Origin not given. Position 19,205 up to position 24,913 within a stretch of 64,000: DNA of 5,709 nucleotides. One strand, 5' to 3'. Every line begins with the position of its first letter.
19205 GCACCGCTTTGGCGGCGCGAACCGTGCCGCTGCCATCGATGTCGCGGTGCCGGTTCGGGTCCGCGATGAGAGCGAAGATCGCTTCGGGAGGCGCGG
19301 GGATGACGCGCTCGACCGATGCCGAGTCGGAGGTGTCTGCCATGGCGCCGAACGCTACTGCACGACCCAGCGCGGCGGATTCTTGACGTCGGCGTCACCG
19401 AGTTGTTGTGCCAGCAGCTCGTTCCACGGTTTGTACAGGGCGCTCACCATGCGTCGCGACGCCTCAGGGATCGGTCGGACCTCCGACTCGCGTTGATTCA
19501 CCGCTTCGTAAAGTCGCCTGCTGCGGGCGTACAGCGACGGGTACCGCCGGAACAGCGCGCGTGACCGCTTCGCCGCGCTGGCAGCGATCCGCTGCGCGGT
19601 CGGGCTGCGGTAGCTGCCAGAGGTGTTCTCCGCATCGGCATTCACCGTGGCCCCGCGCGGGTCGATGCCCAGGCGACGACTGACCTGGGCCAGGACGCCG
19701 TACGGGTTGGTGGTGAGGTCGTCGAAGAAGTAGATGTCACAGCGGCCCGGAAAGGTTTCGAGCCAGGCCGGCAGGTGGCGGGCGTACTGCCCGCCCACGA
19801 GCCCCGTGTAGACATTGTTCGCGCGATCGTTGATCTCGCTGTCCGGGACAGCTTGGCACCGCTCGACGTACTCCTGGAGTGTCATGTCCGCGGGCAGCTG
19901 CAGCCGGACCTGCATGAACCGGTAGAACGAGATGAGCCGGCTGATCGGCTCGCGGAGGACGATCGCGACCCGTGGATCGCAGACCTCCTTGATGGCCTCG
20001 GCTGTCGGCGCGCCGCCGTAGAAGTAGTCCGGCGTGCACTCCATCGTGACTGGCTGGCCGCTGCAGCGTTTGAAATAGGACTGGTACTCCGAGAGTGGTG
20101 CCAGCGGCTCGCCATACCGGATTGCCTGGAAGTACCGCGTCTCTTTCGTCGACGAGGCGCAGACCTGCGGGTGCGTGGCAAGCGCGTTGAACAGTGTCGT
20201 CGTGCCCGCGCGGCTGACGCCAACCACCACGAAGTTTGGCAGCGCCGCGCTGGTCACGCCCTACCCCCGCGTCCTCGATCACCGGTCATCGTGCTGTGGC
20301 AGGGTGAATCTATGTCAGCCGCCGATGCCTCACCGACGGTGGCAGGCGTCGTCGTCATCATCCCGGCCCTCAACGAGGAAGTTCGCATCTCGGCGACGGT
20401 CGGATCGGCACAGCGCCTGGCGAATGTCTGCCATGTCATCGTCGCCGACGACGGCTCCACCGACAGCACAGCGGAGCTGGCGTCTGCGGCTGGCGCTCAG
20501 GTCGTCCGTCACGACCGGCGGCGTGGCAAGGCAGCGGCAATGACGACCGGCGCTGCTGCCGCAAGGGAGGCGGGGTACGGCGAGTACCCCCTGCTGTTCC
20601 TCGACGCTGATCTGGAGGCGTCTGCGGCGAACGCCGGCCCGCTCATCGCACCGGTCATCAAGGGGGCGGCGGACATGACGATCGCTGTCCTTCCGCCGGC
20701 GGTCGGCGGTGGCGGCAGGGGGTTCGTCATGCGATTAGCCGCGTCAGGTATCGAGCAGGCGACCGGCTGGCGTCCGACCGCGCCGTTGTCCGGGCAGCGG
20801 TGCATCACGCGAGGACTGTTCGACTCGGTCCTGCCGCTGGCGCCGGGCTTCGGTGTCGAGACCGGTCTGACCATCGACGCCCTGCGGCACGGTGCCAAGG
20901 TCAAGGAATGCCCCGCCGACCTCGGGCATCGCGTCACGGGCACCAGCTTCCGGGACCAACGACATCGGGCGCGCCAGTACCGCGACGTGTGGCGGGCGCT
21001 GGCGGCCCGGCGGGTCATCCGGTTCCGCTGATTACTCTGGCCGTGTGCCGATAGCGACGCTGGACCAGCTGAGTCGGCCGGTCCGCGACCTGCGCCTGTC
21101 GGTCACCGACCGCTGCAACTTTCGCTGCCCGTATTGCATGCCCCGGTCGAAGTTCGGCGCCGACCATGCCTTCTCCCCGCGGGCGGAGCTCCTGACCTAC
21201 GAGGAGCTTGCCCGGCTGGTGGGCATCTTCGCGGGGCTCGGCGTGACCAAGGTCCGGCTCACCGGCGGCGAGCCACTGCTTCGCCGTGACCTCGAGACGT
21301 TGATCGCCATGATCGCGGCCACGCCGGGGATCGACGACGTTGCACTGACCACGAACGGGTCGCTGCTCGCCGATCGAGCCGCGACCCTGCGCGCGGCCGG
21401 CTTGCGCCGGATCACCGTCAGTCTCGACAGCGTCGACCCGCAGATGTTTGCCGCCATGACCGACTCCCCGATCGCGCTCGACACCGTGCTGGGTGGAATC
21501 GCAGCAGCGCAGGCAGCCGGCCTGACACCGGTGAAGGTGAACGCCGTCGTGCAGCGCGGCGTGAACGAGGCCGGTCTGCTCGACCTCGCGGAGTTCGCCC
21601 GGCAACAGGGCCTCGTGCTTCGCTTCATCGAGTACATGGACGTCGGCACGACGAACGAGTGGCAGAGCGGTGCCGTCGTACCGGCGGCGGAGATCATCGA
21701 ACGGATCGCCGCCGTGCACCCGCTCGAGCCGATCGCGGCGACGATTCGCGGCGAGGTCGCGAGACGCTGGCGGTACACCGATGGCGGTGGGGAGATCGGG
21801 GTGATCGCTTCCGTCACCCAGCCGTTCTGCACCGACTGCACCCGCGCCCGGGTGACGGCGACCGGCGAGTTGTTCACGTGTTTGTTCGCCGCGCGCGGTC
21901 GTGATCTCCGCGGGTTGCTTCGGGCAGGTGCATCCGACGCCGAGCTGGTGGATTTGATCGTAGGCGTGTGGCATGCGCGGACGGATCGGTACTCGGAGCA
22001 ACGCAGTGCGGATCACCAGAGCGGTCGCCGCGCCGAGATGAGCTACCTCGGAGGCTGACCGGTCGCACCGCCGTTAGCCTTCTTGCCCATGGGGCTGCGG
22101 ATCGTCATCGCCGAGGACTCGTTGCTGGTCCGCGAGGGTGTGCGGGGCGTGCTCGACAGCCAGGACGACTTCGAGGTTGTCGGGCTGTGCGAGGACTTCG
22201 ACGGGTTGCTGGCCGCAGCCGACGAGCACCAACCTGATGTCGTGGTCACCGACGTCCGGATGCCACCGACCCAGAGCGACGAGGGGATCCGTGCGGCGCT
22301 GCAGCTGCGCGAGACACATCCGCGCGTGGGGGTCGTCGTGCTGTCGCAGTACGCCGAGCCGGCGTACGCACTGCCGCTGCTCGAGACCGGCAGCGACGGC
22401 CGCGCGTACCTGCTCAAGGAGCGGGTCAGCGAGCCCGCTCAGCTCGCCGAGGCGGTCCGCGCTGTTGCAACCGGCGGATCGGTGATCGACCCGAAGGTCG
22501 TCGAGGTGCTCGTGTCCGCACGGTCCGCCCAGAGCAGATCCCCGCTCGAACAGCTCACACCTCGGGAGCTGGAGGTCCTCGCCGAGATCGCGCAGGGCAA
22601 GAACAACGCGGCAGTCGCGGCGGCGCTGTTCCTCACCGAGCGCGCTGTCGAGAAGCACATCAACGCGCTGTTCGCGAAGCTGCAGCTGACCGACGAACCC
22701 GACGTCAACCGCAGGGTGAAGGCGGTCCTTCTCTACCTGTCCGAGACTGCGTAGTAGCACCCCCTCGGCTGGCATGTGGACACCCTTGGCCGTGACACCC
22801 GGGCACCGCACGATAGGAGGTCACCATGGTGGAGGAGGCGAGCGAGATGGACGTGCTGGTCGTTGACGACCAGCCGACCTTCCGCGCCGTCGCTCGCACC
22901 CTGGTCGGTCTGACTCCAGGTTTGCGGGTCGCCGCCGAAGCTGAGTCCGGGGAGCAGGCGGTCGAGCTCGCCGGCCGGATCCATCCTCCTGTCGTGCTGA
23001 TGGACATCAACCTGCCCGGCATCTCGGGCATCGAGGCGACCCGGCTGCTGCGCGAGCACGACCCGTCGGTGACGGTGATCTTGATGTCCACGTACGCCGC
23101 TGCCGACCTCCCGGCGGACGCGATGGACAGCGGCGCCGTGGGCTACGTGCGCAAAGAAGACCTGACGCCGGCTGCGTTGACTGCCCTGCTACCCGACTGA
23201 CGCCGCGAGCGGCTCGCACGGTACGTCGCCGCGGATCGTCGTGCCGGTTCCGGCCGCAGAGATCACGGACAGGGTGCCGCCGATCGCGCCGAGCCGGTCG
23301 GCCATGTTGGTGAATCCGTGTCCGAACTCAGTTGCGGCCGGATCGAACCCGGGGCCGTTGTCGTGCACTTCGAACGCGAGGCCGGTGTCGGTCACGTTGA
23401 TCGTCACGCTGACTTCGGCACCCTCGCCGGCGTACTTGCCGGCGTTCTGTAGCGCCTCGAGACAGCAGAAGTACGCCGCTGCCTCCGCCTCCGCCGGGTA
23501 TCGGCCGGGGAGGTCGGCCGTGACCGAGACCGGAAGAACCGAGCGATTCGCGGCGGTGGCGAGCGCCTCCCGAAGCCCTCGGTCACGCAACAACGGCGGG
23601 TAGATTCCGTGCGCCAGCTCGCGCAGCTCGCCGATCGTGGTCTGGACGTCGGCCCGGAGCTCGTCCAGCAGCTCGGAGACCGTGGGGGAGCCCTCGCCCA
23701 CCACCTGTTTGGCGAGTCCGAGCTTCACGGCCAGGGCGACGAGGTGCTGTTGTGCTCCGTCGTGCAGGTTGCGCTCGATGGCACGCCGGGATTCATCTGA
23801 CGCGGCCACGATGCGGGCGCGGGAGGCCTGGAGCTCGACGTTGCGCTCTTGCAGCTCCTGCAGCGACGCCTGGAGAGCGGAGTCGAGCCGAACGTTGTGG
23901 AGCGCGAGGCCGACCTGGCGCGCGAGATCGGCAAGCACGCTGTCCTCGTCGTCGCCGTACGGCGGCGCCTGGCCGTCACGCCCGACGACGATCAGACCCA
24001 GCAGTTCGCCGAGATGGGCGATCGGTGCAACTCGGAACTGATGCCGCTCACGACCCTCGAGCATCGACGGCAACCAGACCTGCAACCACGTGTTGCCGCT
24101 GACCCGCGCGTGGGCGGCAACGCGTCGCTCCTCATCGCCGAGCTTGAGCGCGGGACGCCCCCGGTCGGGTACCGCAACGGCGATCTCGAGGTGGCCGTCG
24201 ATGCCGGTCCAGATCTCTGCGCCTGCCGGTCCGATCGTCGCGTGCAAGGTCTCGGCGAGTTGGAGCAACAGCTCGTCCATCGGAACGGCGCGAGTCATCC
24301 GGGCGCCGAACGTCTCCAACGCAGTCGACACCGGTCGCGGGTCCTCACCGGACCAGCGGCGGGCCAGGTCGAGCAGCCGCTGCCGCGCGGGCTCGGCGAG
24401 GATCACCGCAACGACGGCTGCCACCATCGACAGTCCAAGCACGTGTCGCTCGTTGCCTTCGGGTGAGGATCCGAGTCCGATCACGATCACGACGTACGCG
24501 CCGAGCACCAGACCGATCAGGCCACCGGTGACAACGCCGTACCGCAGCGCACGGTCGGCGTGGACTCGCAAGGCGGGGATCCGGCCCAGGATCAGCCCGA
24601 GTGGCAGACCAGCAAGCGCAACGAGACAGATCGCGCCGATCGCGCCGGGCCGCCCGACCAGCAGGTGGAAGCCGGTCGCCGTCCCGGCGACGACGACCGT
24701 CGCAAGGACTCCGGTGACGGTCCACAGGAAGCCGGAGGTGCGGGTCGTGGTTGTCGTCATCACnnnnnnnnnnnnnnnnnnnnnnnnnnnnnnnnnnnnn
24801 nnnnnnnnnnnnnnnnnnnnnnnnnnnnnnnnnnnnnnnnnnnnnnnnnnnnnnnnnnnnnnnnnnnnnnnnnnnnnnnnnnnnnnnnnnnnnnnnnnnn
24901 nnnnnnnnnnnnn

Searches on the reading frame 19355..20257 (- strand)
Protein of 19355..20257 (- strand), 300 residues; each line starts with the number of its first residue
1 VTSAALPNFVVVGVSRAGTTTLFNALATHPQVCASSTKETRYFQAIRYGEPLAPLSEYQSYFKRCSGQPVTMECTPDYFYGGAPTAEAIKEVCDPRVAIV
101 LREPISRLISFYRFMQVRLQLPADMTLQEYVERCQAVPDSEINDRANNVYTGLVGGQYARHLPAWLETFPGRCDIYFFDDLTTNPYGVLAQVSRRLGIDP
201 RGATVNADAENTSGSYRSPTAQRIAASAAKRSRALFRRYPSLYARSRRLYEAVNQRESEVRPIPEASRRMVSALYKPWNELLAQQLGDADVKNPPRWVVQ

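Call 18: search_protein_families(library=pfam, proteins=[window:19355-20257:-], max_evalue=0.001)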
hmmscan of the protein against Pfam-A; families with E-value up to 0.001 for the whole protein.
window:19355-20257:- (300 aa): 2 families
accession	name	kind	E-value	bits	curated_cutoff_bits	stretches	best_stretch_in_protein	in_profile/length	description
PF00685.33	Sulfotransfer_1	-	2.4e-07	30.9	22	1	8-206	3-189/255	Sulfotransferase domain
PF13469.12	Sulfotransfer_3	-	5.6e-07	30.5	27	1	7-40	1-31/216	Sulfotransferase family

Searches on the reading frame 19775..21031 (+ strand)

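Call 18: search_protein_families(library=pfam, proteins=[window:19775-21031:+], max_evalue=0.001)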
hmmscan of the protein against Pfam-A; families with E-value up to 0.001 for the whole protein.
window:19775-21031:+ (418 aa): 2 families
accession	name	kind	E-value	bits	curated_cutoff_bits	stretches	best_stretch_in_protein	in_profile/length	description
PF00535.33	Glycos_transf_2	-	1.4e-19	71.1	23.3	1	194-314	2-123/168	Glycosyl transferase family 2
PF13704.12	Glyco_tranf_2_4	-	5.1e-05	24.1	27.5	1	200-279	2-81/98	Glycosyl transferase family 2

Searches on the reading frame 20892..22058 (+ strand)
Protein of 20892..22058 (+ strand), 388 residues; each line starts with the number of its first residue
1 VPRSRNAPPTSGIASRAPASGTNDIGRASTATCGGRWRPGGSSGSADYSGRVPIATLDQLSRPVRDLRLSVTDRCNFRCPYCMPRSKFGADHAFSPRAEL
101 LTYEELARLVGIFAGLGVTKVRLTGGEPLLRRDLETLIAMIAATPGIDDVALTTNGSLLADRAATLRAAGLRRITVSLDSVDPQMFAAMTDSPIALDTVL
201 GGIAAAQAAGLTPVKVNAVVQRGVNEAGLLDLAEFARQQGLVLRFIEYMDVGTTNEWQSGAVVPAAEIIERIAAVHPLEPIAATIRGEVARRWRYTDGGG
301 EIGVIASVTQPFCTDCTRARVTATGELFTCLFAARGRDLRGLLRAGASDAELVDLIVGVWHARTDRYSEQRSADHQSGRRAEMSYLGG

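Call 18: search_protein_families(library=pfam, proteins=[window:20892-22058:+], max_evalue=0.001)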
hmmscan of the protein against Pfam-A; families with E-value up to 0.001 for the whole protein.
window:20892-22058:+ (388 aa): 2 families
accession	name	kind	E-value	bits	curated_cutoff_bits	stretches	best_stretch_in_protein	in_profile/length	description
PF06463.18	Mob_synth_C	-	1.1e-35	122.8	37.4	1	242-368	2-127/128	Molybdenum Cofactor Synthesis C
PF04055.27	Radical_SAM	-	2.5e-31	109.5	29.5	1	70-236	2-166/166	Radical SAM superfamily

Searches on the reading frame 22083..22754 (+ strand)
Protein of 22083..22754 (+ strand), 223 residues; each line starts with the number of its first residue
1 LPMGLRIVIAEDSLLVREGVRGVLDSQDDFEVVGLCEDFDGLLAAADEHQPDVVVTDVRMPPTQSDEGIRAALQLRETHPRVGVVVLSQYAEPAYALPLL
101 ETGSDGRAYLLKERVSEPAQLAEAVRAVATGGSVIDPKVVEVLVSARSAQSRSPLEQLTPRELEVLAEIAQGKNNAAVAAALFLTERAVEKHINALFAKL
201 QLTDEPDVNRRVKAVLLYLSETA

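Call 9: search_protein_families(library=pfam, proteins=[window:22083-22754:+], max_evalue=0.01)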
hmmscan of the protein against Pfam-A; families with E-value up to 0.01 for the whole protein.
window:22083-22754:+ (223 aa): 3 families
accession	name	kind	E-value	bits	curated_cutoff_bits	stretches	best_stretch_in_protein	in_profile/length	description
PF00072.30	Response_reg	-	2.4e-15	57.1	30.2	1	7-113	1-100/111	Response regulator receiver domain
PF00196.25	GerE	-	1.1e-13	51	23.5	1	157-207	2-52/57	Bacterial regulatory proteins, luxR family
PF00126.33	HTH_1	-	0.0044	17.4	26.6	0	161-200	2-41/60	Bacterial regulatory helix-turn-helix protein, lysR family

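Call 10: search_protein_families(library=ncbifam, proteins=[window:22083-22754:+], max_evalue=0.01)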
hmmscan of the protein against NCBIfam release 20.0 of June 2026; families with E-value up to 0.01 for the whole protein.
window:22083-22754:+ (223 aa): 37 families (the best 25 are shown)
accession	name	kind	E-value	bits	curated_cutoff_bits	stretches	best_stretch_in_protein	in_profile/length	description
NF047785.1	respo_reg_MadR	equivalog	5.4e-34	117.4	300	1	5-205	1-196/209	MadR family response regulator transcription factor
NF052445.1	RespRegMctR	equivalog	2.7e-30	105.3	300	1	5-207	2-194/205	two-component system response regulator MctR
NF007708.0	PRK10403.1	equivalog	2.1e-28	99.3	343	1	5-221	7-211/215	nitrate/nitrite response regulator protein NarP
NF007935.0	PRK10651.1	equivalog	1.3e-27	96.4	250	1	6-203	8-201/216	two-component system response regulator NarL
NF011896.0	PRK15369.1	equivalog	3.4e-25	88.9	242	1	5-203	4-195/211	two component system response regulator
NF007018.1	PRK09483.1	equivalog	1.4e-20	73.9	280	1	7-206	4-197/217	UvrY/SirA/GacA family response regulator transcription factor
NF007685.0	PRK10360.1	equivalog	9.1e-16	58.2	258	1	7-212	4-192/196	response regulator transcription factor UhpA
NF006900.1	PRK09390.1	equivalog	1.2e-13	51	255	1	5-205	5-190/203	response regulator FixJ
NF041830.1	RR_TF_ErdR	exception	1.8e-13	50.7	390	1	7-202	4-195/213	response regulator transcription factor ErdR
NF008098.0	PRK10840.1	equivalog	4.2e-13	49.3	235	1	5-188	4-181/216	response regulator transcription factor RcsB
NF007403.0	PRK09935.1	equivalog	5.1e-11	42.6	271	1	7-203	6-195/210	fimbria biosynthesis transcriptional regulator FimZ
NF007419.0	PRK09958.1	equivalog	5.1e-11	42.5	251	1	8-201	4-187/204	acid-sensing system DNA-binding response regulator EvgA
NF040749.1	tetrathio_RR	equivalog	2.8e-10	40.2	290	1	11-202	6-178/191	tetrathionate respiration response regulator TtrR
NF001965.0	PRK00742.1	subfamily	3.7e-10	39.6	293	1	4-92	3-87/357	chemotaxis-specific protein-glutamate methyltransferase CheB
NF007505.1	PRK10100.1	equivalog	1.1e-09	38.3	250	1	117-202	102-189/204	biofilm master transcriptional regulator CsgD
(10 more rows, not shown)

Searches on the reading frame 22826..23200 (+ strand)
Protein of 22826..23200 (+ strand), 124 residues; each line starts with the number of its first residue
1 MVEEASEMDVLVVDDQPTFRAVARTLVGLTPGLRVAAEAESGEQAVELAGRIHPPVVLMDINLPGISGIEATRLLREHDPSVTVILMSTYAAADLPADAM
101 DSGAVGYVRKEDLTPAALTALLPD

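Call 18: search_protein_families(library=pfam, proteins=[window:22826-23200:+], max_evalue=0.001)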
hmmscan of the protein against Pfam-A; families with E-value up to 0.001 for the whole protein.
window:22826-23200:+ (124 aa): 1 family
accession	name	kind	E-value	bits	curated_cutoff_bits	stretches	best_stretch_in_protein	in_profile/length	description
PF00072.30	Response_reg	-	5.1e-24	85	30.2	1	10-111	1-100/111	Response regulator receiver domain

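Call 21: search_protein_families(library=ncbifam, proteins=[window:22826-23200:+], max_evalue=0.01)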
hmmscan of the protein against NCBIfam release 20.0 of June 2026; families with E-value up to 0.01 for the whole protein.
window:22826-23200:+ (124 aa): 89 families (the best 25 are shown)
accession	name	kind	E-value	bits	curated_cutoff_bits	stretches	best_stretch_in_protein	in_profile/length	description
NF007018.1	PRK09483.1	equivalog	5.8e-23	81.7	280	1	9-118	3-112/217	UvrY/SirA/GacA family response regulator transcription factor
NF007935.0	PRK10651.1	equivalog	4.3e-21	75.1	250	1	6-118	5-116/216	two-component system response regulator NarL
NF001965.0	PRK00742.1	subfamily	3.5e-20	72.5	293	1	7-112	3-109/357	chemotaxis-specific protein-glutamate methyltransferase CheB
NF007708.0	PRK10403.1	equivalog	9.1e-20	71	343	1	4-112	3-111/215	nitrate/nitrite response regulator protein NarP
NF008469.0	PRK11361.1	equivalog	3.2e-19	69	714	1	8-110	5-105/461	acetoacetate metabolism transcriptional regulator AtoC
NF052445.1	RespRegMctR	equivalog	4e-19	68.8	300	1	8-114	2-108/205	two-component system response regulator MctR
NF041367.1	CheY_Halo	equivalog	5.5e-17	62.2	200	1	10-118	1-107/114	chemotaxis protein CheY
NF009206.0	PRK12555.1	subfamily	1.1e-16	60.8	342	1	8-113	1-107/340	chemotaxis-specific protein-glutamate methyltransferase CheB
NF047785.1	respo_reg_MadR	equivalog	5.9e-14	51.9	300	1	9-112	2-108/209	MadR family response regulator transcription factor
NF011896.0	PRK15369.1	equivalog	2.1e-13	50.4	242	1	7-116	3-112/211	two component system response regulator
NF007419.0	PRK09958.1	equivalog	1.4e-12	47.6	251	1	8-112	1-104/204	acid-sensing system DNA-binding response regulator EvgA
NF041830.1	RR_TF_ErdR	exception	1.5e-11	44.4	390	1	9-111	3-107/213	response regulator transcription factor ErdR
NF006900.1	PRK09390.1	equivalog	1.9e-10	40.6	255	1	7-110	4-105/203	response regulator FixJ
NF040689.1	MtrAB_MtrA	equivalog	2.4e-10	40.1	300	1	10-111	1-99/219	MtrAB system response regulator MtrA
NF008677.0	PRK11697.1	equivalog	3.4e-10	39.7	246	1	8-107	2-98/238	two-component system response regulator BtsR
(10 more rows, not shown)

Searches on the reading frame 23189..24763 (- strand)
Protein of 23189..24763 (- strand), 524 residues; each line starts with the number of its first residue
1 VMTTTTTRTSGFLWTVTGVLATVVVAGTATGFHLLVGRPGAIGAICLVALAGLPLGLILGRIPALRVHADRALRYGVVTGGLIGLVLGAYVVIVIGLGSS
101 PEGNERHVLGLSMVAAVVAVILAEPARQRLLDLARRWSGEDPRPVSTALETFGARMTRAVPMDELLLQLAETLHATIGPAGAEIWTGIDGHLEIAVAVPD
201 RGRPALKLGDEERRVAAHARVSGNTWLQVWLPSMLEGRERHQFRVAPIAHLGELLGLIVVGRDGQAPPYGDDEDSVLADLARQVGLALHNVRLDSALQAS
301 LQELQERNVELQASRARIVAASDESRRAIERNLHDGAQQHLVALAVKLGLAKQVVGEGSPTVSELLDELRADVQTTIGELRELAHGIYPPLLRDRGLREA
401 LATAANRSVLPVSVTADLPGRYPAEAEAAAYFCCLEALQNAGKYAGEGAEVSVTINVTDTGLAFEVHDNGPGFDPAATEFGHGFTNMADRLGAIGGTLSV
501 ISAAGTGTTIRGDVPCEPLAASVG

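Call 9: search_protein_families(library=pfam, proteins=[window:23189-24763:-], max_evalue=0.01)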
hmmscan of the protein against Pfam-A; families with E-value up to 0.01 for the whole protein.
window:23189-24763:- (524 aa): 4 families
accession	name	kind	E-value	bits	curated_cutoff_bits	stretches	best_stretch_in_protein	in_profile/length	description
PF07730.19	HisKA_3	-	1.7e-12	48.1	24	1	326-390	2-66/68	Histidine kinase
PF02518.31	HATPase_c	-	3e-10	41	26.4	1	433-515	9-108/111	Histidine kinase-, DNA gyrase B-, and HSP90-like ATPase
PF13581.12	HATPase_c_2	-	0.00011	22.7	27.4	1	429-477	31-83/127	Histidine kinase-like ATPase domain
PF01590.32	GAF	-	0.00096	20.1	22.4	1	228-288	76-133/133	GAF domain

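Call 10: search_protein_families(library=ncbifam, proteins=[window:23189-24763:-], max_evalue=0.01)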
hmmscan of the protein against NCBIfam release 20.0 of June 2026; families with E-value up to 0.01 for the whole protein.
window:23189-24763:- (524 aa): 12 families
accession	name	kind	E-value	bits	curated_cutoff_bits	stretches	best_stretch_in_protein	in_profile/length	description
NF052443.1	SensHisKinMctS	equivalog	1.2e-26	93.1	700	1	301-515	226-447/457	two-component system sensor histidine kinase MctS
NF008649.0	PRK11644.1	equivalog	4.3e-18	65.3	408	1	296-510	277-492/499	signal transduction histidine-protein kinase/phosphatase UhpB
NF052531.1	Strep_LiaS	equivalog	2.9e-14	53.1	450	1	292-515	102-326/328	envelope stress sensor histidine kinase LiaS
NF007896.0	PRK10600.1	equivalog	4.7e-13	48.6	578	1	324-510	389-579/598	nitrate/nitrite two-component system sensor histidine kinase NarX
NF008184.0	PRK10935.1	equivalog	5.2e-12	45.2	553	1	323-510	361-553/565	nitrate/nitrite two-component system sensor histidine kinase NarQ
NF047786.1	his_kin_MadS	equivalog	3.5e-09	36.3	500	1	246-515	133-434/434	MadS family sensor histidine kinase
NF008025.0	PRK10755.1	equivalog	5e-07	28.7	314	1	438-502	262-327/362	two-component system sensor histidine kinase PmrB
NF047322.1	HK_morpho_MacS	equivalog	1e-05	24.9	300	1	307-514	164-366/367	MacS family sensor histidine kinase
NF051872.1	HisKinPhyk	equivalog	1.2e-05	24.1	750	1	434-511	454-533/537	sensor histidine kinase PhyK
TIGR02966.1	phoR_proteo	equivalog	0.00029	19.9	334.2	1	438-476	238-276/333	phosphate regulon sensor histidine kinase PhoR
NF007793.0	PRK10490.1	equivalog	0.0015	16.6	1123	1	436-476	785-825/895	two-component system sensor histidine kinase KdpD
NF033792.0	ActS_PrrB_HisK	equivalog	0.0067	15.3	350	0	432-476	314-356/423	ActS/PrrB/RegB family redox-sensitive histidine kinase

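Call 51: search_protein_families(library=padloc, proteins=[window:23189-24763:-], max_evalue=0.001)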
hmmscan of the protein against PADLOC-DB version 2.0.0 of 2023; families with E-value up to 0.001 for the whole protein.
window:23189-24763:- (524 aa): 0 families
